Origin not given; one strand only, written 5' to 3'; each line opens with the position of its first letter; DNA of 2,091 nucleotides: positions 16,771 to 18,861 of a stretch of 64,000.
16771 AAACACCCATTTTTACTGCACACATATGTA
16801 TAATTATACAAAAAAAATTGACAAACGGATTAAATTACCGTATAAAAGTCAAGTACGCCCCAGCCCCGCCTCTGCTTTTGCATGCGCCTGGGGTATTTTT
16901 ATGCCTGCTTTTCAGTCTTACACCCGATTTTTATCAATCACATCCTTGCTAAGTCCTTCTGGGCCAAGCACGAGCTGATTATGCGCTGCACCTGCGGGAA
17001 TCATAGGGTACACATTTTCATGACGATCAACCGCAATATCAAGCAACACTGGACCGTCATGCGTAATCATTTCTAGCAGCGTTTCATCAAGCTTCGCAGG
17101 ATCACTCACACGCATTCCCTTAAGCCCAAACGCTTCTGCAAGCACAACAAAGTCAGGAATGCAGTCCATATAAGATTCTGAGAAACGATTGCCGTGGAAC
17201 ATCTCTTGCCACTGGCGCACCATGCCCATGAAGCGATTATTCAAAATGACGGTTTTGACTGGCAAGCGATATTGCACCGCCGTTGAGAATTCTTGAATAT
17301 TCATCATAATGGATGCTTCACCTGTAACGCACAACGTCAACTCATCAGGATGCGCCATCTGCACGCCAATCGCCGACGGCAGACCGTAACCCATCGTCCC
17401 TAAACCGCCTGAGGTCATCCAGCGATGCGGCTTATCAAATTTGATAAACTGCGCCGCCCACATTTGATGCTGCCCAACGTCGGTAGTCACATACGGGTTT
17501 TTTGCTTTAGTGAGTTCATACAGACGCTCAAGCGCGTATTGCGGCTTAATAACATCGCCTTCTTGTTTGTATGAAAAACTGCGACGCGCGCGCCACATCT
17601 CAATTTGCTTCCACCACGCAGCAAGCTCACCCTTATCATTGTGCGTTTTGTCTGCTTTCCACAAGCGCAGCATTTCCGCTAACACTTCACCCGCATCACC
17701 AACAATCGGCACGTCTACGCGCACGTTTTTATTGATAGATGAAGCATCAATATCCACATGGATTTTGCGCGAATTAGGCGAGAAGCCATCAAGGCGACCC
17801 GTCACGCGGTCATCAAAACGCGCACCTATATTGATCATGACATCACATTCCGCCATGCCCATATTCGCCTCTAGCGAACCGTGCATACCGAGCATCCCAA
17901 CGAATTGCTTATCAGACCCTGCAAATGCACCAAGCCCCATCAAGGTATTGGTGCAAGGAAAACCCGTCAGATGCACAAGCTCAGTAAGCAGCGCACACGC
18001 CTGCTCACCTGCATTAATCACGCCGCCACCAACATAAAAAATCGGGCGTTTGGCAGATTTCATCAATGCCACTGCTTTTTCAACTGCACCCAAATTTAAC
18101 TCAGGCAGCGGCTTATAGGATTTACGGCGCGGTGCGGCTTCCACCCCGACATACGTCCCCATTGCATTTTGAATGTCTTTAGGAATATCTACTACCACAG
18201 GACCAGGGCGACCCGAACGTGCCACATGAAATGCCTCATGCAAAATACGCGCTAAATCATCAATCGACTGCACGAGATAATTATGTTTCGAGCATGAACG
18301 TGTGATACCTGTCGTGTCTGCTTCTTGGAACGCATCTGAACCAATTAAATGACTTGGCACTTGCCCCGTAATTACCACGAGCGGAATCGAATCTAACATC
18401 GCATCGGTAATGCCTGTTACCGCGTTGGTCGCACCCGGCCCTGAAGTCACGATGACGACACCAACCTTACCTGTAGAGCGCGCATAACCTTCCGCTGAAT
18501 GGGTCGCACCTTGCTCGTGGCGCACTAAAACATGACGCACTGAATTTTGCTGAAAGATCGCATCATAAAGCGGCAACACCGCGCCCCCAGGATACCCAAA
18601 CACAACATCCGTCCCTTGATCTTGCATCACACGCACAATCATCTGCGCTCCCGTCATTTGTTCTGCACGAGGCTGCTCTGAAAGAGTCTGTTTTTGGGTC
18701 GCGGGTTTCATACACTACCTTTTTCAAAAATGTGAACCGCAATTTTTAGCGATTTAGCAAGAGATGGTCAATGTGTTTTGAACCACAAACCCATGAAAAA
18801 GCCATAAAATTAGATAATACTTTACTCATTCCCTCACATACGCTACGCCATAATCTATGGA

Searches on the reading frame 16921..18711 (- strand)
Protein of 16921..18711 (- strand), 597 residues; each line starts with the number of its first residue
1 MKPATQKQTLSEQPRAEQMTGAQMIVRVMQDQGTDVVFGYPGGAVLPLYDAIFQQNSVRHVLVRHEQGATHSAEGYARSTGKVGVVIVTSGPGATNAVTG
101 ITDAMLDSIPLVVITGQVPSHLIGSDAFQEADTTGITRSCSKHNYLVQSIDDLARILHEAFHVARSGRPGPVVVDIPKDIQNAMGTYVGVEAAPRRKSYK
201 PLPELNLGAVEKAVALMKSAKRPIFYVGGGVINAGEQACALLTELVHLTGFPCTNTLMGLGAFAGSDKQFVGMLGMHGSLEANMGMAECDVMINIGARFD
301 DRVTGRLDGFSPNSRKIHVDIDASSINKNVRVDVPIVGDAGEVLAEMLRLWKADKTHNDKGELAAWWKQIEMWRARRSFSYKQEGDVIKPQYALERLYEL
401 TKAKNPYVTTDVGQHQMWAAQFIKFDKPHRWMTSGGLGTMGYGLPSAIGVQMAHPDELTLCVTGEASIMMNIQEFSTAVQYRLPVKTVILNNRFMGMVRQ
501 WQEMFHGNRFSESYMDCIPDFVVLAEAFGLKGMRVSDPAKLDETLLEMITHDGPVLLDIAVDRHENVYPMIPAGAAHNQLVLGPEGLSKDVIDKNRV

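Call 64: search_protein_families(library=pfam, proteins=[window:16921-18711:-], max_evalue=0.0001)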
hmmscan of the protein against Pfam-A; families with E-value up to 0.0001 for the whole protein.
window:16921-18711:- (597 aa): 3 families
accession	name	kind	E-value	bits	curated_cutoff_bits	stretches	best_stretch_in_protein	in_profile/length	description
PF02775.26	TPP_enzyme_C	-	9.1e-56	188.3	21.9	1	411-559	1-151/151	Thiamine pyrophosphate enzyme, C-terminal TPP binding domain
PF00205.28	TPP_enzyme_M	-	2.6e-43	147.4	30.4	1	210-346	1-136/137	Thiamine pyrophosphate enzyme, central domain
PF02776.23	TPP_enzyme_N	-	2.8e-41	140.5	26.8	1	19-134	1-117/119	Thiamine pyrophosphate enzyme, N-terminal TPP binding domain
